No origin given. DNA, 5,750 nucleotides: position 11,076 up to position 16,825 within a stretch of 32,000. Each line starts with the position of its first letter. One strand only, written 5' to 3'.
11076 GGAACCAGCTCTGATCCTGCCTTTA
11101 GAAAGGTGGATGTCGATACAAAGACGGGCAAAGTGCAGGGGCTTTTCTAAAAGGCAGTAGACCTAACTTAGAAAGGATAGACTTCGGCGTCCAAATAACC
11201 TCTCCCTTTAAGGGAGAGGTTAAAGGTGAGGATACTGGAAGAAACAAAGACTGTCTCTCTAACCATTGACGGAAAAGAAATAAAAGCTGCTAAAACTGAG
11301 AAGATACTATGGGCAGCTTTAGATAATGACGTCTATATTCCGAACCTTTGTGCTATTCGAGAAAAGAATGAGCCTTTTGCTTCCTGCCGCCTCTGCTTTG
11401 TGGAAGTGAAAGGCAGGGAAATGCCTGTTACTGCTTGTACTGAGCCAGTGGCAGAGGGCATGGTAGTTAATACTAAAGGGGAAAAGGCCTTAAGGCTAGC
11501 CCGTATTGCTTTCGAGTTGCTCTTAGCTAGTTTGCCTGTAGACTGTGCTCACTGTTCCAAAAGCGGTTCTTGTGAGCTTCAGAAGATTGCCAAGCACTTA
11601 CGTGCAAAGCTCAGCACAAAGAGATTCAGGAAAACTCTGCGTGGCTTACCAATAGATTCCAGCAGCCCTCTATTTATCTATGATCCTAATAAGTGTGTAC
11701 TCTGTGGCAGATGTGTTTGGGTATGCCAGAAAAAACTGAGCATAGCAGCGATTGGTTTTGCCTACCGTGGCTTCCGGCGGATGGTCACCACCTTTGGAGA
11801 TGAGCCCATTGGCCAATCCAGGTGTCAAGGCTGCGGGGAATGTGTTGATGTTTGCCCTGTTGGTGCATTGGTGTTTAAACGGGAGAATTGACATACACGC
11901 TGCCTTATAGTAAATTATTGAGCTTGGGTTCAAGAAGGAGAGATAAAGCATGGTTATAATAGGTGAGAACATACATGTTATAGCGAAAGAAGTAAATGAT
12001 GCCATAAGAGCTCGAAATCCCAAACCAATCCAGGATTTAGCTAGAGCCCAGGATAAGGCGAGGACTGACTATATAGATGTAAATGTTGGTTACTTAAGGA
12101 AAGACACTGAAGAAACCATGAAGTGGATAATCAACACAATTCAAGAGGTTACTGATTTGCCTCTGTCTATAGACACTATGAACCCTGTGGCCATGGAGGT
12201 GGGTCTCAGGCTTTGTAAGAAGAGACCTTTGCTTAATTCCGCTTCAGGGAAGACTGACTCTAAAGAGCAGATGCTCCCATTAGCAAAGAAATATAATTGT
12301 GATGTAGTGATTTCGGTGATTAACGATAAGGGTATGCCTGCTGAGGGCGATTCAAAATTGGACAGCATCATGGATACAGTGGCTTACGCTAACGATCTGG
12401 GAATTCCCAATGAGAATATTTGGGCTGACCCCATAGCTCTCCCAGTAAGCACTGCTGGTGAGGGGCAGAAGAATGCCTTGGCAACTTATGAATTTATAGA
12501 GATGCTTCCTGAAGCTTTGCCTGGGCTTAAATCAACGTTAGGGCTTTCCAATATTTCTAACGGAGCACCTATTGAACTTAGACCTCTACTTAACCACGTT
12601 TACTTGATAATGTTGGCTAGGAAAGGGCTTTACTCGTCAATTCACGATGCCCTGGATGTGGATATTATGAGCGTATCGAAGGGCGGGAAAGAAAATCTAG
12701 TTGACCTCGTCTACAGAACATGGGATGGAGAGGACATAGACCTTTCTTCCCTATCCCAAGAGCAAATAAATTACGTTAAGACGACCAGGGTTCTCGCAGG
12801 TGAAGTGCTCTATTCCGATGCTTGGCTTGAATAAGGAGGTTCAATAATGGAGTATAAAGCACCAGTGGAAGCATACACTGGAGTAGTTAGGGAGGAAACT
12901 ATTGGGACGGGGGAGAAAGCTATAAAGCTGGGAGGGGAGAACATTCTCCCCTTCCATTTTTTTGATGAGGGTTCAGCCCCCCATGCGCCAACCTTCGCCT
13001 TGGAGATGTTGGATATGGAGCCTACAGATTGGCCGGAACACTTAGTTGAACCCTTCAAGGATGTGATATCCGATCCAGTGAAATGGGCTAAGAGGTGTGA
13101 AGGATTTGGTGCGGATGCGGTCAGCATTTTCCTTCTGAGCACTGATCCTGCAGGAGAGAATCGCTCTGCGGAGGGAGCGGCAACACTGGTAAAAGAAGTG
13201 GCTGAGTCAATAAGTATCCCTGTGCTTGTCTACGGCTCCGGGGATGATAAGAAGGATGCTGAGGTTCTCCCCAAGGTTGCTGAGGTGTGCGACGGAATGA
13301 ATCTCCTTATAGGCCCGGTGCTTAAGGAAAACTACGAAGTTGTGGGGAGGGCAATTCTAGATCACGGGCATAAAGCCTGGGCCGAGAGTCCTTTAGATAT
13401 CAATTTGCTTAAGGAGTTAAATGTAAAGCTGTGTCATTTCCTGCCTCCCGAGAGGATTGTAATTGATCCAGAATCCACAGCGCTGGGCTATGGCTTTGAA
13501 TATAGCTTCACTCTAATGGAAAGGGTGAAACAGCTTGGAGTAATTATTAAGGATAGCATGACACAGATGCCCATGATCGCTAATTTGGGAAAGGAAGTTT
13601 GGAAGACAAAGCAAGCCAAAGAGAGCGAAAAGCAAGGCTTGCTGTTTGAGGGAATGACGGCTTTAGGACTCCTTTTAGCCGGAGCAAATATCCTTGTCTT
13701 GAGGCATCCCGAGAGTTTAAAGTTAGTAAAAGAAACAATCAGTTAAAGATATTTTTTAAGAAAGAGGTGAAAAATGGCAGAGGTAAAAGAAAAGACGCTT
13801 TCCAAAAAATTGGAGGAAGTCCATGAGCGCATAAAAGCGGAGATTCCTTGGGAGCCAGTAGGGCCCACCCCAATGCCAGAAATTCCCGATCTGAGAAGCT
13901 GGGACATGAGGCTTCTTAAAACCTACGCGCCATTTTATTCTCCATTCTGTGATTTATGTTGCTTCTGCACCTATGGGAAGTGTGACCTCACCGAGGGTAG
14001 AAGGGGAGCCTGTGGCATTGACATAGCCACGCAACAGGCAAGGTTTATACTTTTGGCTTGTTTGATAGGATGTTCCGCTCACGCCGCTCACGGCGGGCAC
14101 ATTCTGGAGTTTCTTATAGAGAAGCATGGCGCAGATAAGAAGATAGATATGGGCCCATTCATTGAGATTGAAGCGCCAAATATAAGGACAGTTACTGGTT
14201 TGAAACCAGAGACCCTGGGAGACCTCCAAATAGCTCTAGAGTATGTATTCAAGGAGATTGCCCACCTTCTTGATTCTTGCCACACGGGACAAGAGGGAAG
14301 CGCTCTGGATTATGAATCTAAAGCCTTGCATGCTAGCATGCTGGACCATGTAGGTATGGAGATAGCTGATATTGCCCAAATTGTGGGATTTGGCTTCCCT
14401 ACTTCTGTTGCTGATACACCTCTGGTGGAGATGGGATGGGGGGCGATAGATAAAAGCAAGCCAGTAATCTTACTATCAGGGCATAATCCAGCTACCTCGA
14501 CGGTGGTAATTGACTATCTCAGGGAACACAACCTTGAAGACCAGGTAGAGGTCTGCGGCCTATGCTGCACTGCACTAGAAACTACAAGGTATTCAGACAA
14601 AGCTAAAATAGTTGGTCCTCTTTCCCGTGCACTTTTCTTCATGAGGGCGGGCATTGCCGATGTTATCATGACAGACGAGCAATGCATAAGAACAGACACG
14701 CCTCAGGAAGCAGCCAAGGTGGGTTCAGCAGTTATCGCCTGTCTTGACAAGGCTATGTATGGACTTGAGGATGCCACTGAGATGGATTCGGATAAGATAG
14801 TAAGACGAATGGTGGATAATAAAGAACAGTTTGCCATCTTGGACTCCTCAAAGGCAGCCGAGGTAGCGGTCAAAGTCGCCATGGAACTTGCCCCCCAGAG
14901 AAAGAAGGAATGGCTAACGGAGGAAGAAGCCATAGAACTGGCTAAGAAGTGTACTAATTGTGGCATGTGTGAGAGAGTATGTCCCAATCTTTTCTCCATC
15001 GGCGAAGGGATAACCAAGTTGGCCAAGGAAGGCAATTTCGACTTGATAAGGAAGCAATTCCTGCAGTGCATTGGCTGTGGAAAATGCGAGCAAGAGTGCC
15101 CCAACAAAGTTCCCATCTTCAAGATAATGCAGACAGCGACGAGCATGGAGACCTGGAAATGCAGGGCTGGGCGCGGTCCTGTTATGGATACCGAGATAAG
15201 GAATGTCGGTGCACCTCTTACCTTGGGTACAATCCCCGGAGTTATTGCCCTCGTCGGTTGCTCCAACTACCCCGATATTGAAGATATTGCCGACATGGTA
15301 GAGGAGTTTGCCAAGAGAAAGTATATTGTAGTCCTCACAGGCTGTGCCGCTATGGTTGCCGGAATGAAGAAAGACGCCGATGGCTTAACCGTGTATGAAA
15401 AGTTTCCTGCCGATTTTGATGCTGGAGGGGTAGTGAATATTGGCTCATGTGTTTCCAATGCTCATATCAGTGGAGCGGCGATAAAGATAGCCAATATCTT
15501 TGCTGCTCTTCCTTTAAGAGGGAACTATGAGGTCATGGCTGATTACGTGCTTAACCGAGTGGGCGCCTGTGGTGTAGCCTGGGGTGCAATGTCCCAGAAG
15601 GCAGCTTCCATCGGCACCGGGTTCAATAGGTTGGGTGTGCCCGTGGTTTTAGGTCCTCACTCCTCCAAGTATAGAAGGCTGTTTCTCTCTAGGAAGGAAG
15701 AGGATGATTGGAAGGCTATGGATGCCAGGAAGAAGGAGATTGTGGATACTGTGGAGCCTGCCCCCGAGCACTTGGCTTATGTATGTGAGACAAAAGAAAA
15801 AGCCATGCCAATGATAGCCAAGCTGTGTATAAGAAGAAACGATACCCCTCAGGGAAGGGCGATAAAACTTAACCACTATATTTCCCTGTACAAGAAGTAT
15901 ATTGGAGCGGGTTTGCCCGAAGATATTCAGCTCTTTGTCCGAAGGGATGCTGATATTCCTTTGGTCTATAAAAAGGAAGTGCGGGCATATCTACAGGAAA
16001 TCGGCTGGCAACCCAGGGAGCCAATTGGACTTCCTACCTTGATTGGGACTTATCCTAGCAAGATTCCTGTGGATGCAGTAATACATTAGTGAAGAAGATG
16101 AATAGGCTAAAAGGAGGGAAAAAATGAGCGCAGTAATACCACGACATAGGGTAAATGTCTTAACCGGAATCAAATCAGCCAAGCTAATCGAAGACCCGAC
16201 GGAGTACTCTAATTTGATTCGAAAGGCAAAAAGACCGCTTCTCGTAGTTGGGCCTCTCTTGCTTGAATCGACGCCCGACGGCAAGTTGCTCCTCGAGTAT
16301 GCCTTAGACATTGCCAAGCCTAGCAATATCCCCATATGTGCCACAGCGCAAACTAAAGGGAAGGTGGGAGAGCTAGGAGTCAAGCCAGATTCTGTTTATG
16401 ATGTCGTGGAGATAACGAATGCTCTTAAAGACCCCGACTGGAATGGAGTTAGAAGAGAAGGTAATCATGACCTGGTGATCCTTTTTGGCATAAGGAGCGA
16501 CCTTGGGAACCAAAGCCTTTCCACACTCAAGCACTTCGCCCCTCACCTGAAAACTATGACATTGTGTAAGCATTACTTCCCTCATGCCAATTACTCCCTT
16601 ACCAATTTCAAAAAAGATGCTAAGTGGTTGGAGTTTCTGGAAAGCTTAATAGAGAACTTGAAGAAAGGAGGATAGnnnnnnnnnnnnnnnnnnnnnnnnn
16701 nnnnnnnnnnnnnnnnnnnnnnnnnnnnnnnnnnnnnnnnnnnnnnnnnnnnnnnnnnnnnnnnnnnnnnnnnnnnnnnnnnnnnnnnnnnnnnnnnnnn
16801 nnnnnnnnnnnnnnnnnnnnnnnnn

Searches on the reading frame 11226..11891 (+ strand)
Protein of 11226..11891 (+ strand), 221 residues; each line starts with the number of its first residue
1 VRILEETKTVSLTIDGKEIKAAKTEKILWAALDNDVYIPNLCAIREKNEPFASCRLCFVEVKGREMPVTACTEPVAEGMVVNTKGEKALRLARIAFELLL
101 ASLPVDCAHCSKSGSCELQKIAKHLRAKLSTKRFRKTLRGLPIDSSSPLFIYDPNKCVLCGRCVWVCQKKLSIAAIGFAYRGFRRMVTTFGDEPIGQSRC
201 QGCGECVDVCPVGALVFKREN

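Call 34: search_protein_families(library=pfam, proteins=[window:11226-11891:+], max_evalue=0.001)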
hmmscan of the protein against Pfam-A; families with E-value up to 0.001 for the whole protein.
window:11226-11891:+ (221 aa): 16 families
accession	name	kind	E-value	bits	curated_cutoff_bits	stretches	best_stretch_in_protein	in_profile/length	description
PF13510.11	Fer2_4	-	9.3e-20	70.9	22.8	1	8-84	2-80/82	2Fe-2S iron-sulfur cluster binding domain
PF00037.32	Fer4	-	5.2e-12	45.5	21.1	2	196-215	4-23/24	4Fe-4S binding domain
PF12837.12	Fer4_6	-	4e-09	36.4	25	2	198-215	7-24/24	4Fe-4S binding domain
PF22117.2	Fer4_Nqo3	-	1e-08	35.7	27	1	151-215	5-66/67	NADH-quinone oxidoreductase subunit 3, ferredoxin-like domain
PF10588.14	NADH-G_4Fe-4S_3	-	1.4e-08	34.5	27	1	95-125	4-34/40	NADH-ubiquinone oxidoreductase-G iron-sulfur binding region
PF14697.11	Fer4_21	-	6e-08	33.1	35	1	153-213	4-55/59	4Fe-4S dicluster domain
PF12838.12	Fer4_7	-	6.8e-08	33.3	27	1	156-214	1-52/52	4Fe-4S dicluster domain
PF13237.11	Fer4_10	-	2.2e-07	31.1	25.5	1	151-211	3-53/53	4Fe-4S dicluster domain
PF12797.12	Fer4_2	-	6.3e-07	29.4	24.5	1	150-167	3-20/22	4Fe-4S binding domain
PF13187.11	Fer4_9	-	2.2e-06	28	27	1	156-214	1-51/52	4Fe-4S dicluster domain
PF13183.11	Fer4_8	-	1.8e-05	25.6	27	0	196-213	50-67/68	4Fe-4S dicluster domain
PF25160.1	LdpA_Fe-S-bd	-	6.3e-05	23.1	27.6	1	195-214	23-42/49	LdpA Fe-S cluster-binding domain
PF13459.11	Fer4_15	-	0.00014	23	22.4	0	197-211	5-19/66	4Fe-4S single cluster domain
PF12800.12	Fer4_4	-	0.00025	21.6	24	1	198-213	2-17/17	4Fe-4S binding domain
PF12798.12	Fer4_3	-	0.00083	20.5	27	0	200-214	1-15/15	4Fe-4S binding domain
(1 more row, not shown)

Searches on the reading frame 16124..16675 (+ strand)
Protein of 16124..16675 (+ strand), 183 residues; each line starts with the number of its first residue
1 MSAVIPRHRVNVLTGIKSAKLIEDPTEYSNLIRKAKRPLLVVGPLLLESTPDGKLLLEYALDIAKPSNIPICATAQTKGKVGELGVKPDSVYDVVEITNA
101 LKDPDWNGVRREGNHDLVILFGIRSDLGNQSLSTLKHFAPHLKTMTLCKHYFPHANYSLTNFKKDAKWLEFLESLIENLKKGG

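Call 34: search_protein_families(library=pfam, proteins=[window:16124-16675:+], max_evalue=0.001)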
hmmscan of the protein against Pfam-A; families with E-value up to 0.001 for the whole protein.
window:16124-16675:+ (183 aa): 1 family
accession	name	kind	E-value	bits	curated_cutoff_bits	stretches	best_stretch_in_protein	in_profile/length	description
PF02552.22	CO_dh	-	3.4e-32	112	21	1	9-174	9-166/168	CO dehydrogenase beta subunit/acetyl-CoA synthase epsilon subunit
